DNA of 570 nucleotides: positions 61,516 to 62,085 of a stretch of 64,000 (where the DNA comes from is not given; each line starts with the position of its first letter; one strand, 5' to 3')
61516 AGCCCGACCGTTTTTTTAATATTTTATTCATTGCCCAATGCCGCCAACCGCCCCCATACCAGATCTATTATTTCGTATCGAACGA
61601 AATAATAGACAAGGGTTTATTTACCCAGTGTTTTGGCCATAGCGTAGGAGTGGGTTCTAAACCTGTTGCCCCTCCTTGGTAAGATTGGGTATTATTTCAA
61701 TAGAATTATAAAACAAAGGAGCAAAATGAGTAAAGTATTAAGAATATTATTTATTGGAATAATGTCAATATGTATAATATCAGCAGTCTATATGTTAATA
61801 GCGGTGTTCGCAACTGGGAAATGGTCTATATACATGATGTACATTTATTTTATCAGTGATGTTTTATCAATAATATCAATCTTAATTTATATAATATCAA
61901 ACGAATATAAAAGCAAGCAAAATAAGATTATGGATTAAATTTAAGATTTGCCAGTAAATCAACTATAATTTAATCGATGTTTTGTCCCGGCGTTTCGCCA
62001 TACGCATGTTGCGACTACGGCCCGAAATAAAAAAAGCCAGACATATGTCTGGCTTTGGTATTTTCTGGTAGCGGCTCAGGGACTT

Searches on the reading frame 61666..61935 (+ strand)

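Call 29: search_protein_families(library=pfam, proteins=[window:61666-61935:+], max_evalue=0.01)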
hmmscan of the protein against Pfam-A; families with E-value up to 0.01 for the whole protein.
window:61666-61935:+ (90 aa): 2 families
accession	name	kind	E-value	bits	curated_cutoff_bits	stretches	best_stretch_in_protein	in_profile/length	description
PF03595.22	SLAC1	-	0.002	17.7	27.9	1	20-80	68-129/331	Voltage-dependent anion channel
PF20394.4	DUF6688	-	0.0052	16.9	26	1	3-86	92-175/248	DUF6688 N-terminal domain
